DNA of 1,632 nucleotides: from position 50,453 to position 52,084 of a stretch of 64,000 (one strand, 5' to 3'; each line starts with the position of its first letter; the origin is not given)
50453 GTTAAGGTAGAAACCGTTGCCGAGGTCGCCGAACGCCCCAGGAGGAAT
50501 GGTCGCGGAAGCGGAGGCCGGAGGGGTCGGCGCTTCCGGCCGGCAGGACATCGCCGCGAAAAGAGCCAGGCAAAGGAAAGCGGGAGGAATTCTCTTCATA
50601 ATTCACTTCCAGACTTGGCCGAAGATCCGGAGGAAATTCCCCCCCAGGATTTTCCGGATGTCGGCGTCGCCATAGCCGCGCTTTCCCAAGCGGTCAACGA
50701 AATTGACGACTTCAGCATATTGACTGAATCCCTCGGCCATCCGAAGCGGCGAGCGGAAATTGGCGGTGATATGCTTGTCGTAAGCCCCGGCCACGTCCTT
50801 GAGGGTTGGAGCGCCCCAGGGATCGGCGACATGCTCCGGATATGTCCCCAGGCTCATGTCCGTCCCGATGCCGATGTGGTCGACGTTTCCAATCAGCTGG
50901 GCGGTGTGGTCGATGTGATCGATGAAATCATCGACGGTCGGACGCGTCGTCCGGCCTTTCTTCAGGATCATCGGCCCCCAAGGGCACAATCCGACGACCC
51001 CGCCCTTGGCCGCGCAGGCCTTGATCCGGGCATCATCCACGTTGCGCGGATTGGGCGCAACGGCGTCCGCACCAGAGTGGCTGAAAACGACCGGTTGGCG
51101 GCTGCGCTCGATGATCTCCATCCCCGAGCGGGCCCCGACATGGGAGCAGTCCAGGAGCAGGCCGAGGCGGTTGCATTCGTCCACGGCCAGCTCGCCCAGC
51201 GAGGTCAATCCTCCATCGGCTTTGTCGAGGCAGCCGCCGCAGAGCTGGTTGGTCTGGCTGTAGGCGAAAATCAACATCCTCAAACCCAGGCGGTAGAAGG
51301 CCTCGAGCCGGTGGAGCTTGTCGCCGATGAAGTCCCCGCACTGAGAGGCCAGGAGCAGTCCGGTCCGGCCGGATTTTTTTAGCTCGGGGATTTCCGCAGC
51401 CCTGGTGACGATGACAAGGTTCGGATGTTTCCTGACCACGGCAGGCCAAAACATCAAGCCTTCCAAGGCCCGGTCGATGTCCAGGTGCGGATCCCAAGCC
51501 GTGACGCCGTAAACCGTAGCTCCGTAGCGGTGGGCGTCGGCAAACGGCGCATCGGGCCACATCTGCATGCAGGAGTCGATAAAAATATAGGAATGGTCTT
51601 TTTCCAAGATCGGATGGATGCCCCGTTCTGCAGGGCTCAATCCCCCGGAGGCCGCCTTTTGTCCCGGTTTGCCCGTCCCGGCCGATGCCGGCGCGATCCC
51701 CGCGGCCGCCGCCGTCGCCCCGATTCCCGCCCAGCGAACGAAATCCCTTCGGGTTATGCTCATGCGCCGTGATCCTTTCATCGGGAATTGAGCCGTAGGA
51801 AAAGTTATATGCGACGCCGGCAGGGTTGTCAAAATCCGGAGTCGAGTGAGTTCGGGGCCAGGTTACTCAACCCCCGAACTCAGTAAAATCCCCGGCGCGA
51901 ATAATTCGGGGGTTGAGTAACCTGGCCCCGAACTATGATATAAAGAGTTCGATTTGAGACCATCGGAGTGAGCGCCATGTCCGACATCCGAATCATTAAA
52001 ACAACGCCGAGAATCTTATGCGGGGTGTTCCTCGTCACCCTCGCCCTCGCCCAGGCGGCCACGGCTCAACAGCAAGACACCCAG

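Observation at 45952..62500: Family of five intergenic inverted-repeat elements, each sitting just upstream of a gene start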

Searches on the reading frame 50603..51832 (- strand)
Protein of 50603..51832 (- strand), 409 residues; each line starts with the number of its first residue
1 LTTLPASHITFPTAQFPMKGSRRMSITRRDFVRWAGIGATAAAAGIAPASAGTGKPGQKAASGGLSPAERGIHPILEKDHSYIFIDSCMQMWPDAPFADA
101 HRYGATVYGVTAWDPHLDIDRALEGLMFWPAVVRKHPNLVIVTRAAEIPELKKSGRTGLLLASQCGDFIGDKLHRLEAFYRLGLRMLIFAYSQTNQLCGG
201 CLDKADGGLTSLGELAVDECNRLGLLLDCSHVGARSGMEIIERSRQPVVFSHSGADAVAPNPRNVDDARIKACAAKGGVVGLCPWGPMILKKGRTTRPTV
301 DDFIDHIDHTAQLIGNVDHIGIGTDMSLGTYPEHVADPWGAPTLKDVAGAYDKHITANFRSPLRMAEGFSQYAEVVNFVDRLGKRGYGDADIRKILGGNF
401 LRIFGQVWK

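Call 25: search_protein_families(library=pfam, proteins=[window:50603-51832:-], max_evalue=0.001)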
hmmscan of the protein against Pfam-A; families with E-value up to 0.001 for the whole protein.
window:50603-51832:- (409 aa): 1 family
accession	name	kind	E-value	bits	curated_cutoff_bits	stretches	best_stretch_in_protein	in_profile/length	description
PF01244.27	Peptidase_M19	-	2.9e-72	244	26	1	118-405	65-318/319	Membrane dipeptidase (Peptidase family M19)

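Call 77: find_related_loci(query=window:50603-51832:-, collection=metagenome_contigs, flank=1500)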
Query window:50603-51832:- (409 aa) in metagenome_contigs; peptide patterns used: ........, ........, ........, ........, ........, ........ (x = any residue, [..] = any of these).
189 stretches matched a pattern; 140 encode a relative of the query (tblastn E <= 1e-3); the best 80 are kept; 80 distinct loci.
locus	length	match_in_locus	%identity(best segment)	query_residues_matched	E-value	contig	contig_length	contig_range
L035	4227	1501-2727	80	1-409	0e+0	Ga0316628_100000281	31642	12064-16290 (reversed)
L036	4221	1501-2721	76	8-409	0e+0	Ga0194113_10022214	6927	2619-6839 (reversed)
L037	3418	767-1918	77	23-409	0e+0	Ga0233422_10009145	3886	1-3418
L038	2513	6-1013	79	74-409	0e+0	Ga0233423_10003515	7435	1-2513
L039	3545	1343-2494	64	19-409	0e+0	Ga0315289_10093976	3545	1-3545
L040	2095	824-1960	66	24-409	0e+0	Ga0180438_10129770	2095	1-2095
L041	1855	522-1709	62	7-409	0e+0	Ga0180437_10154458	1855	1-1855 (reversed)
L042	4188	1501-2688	62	7-409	3e-176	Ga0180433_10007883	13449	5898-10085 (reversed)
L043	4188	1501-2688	63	7-409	4e-176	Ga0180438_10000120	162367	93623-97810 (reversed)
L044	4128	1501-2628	64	26-408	3e-174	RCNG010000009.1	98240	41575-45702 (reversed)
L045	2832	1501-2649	63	20-409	2e-178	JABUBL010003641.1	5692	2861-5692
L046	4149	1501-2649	63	20-409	5e-173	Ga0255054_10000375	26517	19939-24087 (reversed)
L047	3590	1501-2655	63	18-409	4e-176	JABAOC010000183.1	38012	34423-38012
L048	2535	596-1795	59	5-409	0e+0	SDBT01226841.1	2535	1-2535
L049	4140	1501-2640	63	23-409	5e-172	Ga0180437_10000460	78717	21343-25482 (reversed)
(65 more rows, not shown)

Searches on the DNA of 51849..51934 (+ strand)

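Call 94: search_dna_similar(query=window:51849-51934:+, collection=plasmids, mode=distant, max_evalue=0.001, max_rows=5)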
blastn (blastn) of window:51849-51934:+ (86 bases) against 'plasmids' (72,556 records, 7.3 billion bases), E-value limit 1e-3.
No match.
